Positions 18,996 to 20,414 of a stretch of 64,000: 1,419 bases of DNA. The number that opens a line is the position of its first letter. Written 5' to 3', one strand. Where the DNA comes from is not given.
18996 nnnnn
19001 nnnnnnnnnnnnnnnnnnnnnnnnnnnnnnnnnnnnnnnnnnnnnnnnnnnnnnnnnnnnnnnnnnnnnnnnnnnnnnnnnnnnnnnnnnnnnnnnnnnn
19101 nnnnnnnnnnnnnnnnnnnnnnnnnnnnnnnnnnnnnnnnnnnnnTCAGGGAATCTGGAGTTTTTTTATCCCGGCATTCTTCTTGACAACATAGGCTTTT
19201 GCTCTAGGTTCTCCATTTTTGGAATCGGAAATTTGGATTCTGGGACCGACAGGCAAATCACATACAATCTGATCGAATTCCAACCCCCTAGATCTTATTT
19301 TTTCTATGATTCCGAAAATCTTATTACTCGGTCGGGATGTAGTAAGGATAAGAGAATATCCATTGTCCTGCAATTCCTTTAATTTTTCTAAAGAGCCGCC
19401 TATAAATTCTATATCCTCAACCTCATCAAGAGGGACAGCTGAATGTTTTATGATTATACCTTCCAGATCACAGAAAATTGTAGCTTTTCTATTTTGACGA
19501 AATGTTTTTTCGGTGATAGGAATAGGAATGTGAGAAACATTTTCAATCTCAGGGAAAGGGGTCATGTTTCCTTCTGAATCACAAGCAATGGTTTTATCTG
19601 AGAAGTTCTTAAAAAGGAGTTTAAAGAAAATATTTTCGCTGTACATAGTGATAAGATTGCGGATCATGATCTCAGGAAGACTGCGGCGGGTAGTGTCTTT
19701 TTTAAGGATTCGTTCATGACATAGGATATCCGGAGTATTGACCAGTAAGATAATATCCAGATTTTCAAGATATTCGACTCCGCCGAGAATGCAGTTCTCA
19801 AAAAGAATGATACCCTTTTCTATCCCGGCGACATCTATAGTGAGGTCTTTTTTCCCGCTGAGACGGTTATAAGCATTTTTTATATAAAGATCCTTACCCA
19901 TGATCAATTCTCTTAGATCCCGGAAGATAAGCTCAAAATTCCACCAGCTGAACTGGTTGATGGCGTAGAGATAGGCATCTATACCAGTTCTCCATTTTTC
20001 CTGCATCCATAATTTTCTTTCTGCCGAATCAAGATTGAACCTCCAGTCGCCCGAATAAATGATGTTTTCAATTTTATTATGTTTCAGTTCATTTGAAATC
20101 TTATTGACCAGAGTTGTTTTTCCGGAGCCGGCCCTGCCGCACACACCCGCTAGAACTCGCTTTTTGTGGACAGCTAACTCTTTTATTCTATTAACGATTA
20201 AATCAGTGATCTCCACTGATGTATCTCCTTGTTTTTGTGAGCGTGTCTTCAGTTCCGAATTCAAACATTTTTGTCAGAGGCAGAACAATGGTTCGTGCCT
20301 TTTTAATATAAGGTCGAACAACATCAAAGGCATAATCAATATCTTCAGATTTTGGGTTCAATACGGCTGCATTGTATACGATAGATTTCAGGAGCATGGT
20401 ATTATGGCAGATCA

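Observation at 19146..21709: Three-gene head-group activation module: GT2, LicC-like nucleotidyltransferase and a uridine-kinase-like kinase fused to a HAD domain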

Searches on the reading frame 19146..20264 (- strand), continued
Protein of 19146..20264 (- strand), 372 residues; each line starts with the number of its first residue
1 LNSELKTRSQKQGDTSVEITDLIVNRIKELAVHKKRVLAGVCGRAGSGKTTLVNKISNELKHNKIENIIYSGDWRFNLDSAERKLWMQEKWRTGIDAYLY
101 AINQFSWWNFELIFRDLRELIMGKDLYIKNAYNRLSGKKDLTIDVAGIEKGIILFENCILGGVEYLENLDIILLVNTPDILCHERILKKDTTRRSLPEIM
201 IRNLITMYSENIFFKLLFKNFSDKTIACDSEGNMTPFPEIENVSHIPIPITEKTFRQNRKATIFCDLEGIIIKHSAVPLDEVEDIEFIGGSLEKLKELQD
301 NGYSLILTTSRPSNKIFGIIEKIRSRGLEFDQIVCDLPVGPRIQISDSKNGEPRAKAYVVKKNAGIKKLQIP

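Call 65: search_solved_structures(query=P0215, max_evalue=1, show_alignments=0)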
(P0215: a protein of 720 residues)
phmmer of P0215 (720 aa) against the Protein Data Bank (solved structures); distinct sequences matched with E-value up to 1: 1.
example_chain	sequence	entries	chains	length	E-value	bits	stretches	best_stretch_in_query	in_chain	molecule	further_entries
3grd_A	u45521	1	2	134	0.33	12.2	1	458-542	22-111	uncharacterized NTF2-superfamily protein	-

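Call 67: find_encoding_contigs(protein=P0176, flank=8000, max_places=2)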
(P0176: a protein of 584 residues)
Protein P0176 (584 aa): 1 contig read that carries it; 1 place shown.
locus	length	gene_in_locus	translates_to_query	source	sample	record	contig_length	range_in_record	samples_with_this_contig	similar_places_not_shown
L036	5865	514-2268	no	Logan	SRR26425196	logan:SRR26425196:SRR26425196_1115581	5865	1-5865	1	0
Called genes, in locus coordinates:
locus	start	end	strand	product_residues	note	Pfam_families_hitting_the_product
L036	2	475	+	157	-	?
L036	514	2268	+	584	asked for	PF01636:APH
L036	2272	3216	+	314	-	PF00334:NDK (weak)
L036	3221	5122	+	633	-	PF02310:B12-binding, PF04055:Radical_SAM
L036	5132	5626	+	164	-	PF01928:CYTH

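Call 72: find_encoding_contigs(protein=P0215, flank=8000, max_places=4)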
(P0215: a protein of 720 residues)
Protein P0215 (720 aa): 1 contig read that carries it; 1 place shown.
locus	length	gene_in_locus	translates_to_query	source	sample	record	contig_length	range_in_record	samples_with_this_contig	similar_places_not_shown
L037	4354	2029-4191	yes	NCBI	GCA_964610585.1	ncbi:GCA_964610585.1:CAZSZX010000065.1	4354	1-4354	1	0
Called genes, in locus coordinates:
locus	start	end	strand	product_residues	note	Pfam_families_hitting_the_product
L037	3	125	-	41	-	?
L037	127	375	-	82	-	-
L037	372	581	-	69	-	-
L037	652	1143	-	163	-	-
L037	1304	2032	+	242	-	PF00923:TAL_FSA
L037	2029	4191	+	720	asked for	PF12804:NTP_transf_3 (weak)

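Call 73: find_related_loci(query=A1, collection=viral_contigs, flank=8000)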
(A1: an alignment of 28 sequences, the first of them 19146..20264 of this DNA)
Query A1 (372 aa) in viral_contigs; peptide patterns used: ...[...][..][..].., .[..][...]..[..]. (x = any residue, [..] = any of these).
57 stretches matched a pattern, but none encodes a relative of the query by tblastn (E <= 1e-3).

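Call 74: find_related_loci(query=P0215, collection=viral_contigs, flank=8000)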
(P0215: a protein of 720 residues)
Query P0215 (720 aa) in viral_contigs; peptide patterns used: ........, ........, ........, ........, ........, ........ (x = any residue, [..] = any of these).
3 stretches matched a pattern, but none encodes a relative of the query by tblastn (E <= 1e-3).

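Call 75: search_dna_similar(query=P0010, collection=phages, mode=protein, max_evalue=0.01, max_rows=25)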
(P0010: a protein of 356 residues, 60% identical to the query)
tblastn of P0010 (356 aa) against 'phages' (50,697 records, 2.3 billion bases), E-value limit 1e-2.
Records with a match: 6; places in all: 6; records where one place covers at least 80% of the query: 2.
Best place of each record, by identity: <60% 6.
By first word of the organism name: Tetrasphaera 2; Synechococcus 2; Marine 1; uncultured 1.
By host as written in the record: Tetrasphaera jenkinsii 2; Synechococcus sp. KCZYC6 2; - 2.
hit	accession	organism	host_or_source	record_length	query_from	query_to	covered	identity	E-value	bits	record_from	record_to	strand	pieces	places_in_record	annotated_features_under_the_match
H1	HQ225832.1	Tetrasphaera phage TJE1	Tetrasphaera jenkinsii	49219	22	355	84%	30.4%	7e-10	118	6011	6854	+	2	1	nucleotide kinase | nucleotidyl transferase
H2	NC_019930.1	Tetrasphaera phage TJE1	Tetrasphaera jenkinsii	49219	22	355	84%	30.4%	7e-10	118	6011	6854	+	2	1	guanylate kinase | nucleotidyl transferase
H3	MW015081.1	Synechococcus phage S-SRM01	Synechococcus sp. KCZYC6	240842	234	350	33%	35.3%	8e-5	50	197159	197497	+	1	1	3' phosphatase | NDP-sugar synthase | fucosyltransferase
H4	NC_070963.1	Synechococcus phage S-SRM01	Synechococcus sp. KCZYC6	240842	234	350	33%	35.3%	8e-5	50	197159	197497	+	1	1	3' phosphatase | NDP-sugar synthase | fucosyltransferase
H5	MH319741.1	Marine virus AG-345-E15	single cell amplified by WGA-X; seawater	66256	246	353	30%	34.5%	3e-8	61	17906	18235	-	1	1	record has no annotation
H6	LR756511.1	uncultured phage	metagenomic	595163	243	355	32%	28.7%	2e-5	52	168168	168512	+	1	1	record has no annotation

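Call 76: get_annotated_region(hit=H2, flank=5000)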
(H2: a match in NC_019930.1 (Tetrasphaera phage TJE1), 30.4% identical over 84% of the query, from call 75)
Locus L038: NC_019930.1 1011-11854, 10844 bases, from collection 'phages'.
description: Tetrasphaera phage TJE1, complete genome.
organism: Tetrasphaera phage TJE1 (NCBI taxid 981335)
taxonomy: Viruses; Duplodnaviria; Heunggongvirae; Uroviricota; Caudoviricetes; Tijeunavirus; Tijeunavirus TJE1
host: Tetrasphaera jenkinsii; source: -; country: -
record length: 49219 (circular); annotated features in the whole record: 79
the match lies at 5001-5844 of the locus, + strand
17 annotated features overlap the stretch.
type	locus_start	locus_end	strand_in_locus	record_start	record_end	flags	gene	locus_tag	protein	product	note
CDS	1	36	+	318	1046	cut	-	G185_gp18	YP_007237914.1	methyltransferase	orf2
CDS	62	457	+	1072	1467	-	-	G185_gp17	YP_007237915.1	hypothetical protein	orf3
CDS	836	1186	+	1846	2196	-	-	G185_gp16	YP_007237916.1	single strand binding protein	orf4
CDS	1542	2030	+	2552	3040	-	-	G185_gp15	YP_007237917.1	lytic transglycosylase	orf5; lysozyme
CDS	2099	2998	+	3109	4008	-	-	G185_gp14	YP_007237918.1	hypothetical protein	orf6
CDS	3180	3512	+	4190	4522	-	-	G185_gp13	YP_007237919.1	hypothetical protein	orf7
CDS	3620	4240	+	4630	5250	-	-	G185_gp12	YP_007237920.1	hypothetical protein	orf8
repeat_region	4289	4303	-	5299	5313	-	-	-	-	-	inverted repeat 1 (IR1)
CDS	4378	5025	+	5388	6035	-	-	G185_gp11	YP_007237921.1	nucleotidyl transferase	orf9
CDS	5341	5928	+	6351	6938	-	-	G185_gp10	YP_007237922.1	guanylate kinase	orf10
CDS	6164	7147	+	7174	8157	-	-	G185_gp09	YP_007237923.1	nucleotide-sugar epimerase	orf11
CDS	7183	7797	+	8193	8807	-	-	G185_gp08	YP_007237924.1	methyltransferase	orf12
CDS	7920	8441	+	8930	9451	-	-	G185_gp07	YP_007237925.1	hypothetical protein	orf13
CDS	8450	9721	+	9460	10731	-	-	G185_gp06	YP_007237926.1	glycosyltransferase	orf14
CDS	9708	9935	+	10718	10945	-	-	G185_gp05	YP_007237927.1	hypothetical protein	orf15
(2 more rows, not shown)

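Call 77: get_annotated_region(hit=H4, flank=5000)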
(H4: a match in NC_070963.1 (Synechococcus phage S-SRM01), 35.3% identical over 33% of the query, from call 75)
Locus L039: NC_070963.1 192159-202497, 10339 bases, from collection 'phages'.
description: Synechococcus phage S-SRM01, complete genome.
organism: Synechococcus phage S-SRM01 (NCBI taxid 2781608)
taxonomy: Viruses; Duplodnaviria; Heunggongvirae; Uroviricota; Caudoviricetes; Kyanoviridae; Serangoonvirus; Serangoonvirus essarone
host: Synechococcus sp. KCZYC6; source: Serangoon Reservoir; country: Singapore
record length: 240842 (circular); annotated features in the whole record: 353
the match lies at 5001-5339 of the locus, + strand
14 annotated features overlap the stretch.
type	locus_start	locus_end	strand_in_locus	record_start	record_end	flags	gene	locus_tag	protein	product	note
CDS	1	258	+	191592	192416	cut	-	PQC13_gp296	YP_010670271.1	glycosyltransferase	-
CDS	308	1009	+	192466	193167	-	-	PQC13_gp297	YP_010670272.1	homing endonuclease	-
CDS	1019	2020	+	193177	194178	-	-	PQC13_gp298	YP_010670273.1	nucleotide-sugar epimerase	-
CDS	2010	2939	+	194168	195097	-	-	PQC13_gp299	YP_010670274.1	nucleotide-sugar epimerase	-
CDS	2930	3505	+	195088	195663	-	-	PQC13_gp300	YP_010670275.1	SIS domain-containing protein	-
CDS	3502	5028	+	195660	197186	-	-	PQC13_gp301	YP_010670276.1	NDP-sugar synthase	-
CDS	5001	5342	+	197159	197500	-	-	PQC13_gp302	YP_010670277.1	3' phosphatase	T4Pnkp 3' phosphatase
CDS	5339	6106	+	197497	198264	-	-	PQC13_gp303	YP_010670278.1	fucosyltransferase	fucosyltransferase NodZ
CDS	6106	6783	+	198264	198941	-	-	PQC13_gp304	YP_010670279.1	hypothetical protein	-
CDS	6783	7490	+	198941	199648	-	-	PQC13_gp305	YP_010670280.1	glycosyltransferase like family 2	-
CDS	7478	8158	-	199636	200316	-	-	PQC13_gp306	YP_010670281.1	hypothetical protein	-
CDS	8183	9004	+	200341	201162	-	-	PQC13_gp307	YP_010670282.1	putative transferase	-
CDS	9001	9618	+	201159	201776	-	-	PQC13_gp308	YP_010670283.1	methyltransferase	-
CDS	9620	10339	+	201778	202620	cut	-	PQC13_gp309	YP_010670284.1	glycosyltransferase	-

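Call 79: search_solved_structures(query=L030:8158-9195:+, max_evalue=1e-8, show_alignments=0)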
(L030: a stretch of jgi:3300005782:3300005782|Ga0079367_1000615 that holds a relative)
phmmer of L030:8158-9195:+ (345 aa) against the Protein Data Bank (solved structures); distinct sequences matched with E-value up to 1e-8: 62 (the best 60 are shown).
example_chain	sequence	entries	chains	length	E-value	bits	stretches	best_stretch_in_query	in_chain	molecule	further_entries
6dnt_A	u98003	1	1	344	8.3e-32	114.1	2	163-324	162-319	NAD-dependent epimerase/dehydratase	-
4zrm_A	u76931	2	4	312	1.2e-30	110.3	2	172-338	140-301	UDP-glucose 4-epimerase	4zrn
6wjb_A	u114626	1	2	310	2.8e-26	95.9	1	167-327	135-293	NAD-dependent epimerase/dehydratase family protein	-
6wj9_A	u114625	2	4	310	1.7e-25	93.3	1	168-327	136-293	NAD-dependent epimerase/dehydratase family protein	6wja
6zl6_A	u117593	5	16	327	6.6e-24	88.1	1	174-338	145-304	Epimerase domain-containing protein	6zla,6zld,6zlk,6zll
6zlj_A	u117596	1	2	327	2.3e-23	86.3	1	174-338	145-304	Epimerase domain-containing protein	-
1sb8_A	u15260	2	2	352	4.9e-23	85.2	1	173-342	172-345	wbpP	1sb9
6bwl_A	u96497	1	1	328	1.5e-22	83.6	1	166-337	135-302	Pal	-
10ke_A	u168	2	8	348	5e-22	81.9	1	173-342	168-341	Capsular polysaccharide biosynthesis protein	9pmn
3ru9_A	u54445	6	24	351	8.5e-22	81.1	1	173-342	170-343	WbgU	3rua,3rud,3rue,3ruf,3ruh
3ru7_A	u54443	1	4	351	8.6e-22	81.1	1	173-342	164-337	WbgU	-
3lu1_A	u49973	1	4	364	1e-21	80.9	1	173-342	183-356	WbgU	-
6kv9_A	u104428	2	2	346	2.1e-21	79.9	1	173-340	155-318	MoeE5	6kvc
3ruc_A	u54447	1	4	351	2.2e-20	76.5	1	173-342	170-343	WbgU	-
6pmh_A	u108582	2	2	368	7.4e-18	68.2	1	178-337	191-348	UDP-glucose 4-epimerase related protein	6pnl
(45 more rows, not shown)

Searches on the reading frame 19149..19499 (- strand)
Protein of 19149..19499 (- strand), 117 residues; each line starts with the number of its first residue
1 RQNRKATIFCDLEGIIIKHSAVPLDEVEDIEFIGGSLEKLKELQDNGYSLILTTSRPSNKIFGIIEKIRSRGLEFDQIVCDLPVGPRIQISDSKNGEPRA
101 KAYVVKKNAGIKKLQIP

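Call 48: search_solved_structures(query=A3, max_evalue=10, show_alignments=5)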
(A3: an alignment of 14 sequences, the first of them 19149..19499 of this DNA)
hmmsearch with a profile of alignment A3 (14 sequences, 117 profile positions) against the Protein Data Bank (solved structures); distinct sequences matched with E-value up to 10: 18.
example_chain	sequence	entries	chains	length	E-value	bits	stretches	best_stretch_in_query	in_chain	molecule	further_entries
8hvq_A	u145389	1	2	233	0.0039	20.2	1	7-79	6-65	Cof-type HAD-IIB family hydrolase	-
3l8e_A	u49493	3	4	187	0.0061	19.6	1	6-56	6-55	D,D-heptose 1,7-bisphosphate phosphatase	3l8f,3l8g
2gmw_A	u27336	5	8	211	0.0074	19.3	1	6-56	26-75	D,D-heptose 1,7-bisphosphate phosphatase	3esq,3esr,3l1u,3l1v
7xhz_A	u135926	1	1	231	0.012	18.6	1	7-65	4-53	Phosphatase, SAV2152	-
9jtz_A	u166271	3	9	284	0.021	17.8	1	12-72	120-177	Membrane-associated phosphatidylinositol transfer protein 1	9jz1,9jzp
2obb_A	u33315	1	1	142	0.026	17.5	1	6-87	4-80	Hypothetical protein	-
2cb9_A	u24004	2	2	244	0.053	16.5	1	28-101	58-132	FENGYCIN SYNTHETASE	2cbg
1xpj_A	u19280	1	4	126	0.17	14.9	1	9-68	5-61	hypothetical protein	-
2fpr_A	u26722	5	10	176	0.41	13.7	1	5-57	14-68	Histidine biosynthesis bifunctional protein hisB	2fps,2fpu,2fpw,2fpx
3mc1_A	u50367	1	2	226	0.44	13.6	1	31-80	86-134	Predicted phosphatase, HAD family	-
6l2m_A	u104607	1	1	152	0.54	13.3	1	27-94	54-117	Nucleoside deaminase family protein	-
2hne_A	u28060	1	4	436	0.58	13.2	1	46-94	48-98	L-fuconate dehydratase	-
2hxu_A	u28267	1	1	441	0.59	13.2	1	46-94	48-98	L-fuconate dehydratase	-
2hxt_A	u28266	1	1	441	0.59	13.2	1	46-94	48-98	L-fuconate dehydratase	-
1f5s_A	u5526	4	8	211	0.59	13.2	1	27-67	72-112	PHOSPHOSERINE PHOSPHATASE (PSP) | Phosphoserine Phosphatase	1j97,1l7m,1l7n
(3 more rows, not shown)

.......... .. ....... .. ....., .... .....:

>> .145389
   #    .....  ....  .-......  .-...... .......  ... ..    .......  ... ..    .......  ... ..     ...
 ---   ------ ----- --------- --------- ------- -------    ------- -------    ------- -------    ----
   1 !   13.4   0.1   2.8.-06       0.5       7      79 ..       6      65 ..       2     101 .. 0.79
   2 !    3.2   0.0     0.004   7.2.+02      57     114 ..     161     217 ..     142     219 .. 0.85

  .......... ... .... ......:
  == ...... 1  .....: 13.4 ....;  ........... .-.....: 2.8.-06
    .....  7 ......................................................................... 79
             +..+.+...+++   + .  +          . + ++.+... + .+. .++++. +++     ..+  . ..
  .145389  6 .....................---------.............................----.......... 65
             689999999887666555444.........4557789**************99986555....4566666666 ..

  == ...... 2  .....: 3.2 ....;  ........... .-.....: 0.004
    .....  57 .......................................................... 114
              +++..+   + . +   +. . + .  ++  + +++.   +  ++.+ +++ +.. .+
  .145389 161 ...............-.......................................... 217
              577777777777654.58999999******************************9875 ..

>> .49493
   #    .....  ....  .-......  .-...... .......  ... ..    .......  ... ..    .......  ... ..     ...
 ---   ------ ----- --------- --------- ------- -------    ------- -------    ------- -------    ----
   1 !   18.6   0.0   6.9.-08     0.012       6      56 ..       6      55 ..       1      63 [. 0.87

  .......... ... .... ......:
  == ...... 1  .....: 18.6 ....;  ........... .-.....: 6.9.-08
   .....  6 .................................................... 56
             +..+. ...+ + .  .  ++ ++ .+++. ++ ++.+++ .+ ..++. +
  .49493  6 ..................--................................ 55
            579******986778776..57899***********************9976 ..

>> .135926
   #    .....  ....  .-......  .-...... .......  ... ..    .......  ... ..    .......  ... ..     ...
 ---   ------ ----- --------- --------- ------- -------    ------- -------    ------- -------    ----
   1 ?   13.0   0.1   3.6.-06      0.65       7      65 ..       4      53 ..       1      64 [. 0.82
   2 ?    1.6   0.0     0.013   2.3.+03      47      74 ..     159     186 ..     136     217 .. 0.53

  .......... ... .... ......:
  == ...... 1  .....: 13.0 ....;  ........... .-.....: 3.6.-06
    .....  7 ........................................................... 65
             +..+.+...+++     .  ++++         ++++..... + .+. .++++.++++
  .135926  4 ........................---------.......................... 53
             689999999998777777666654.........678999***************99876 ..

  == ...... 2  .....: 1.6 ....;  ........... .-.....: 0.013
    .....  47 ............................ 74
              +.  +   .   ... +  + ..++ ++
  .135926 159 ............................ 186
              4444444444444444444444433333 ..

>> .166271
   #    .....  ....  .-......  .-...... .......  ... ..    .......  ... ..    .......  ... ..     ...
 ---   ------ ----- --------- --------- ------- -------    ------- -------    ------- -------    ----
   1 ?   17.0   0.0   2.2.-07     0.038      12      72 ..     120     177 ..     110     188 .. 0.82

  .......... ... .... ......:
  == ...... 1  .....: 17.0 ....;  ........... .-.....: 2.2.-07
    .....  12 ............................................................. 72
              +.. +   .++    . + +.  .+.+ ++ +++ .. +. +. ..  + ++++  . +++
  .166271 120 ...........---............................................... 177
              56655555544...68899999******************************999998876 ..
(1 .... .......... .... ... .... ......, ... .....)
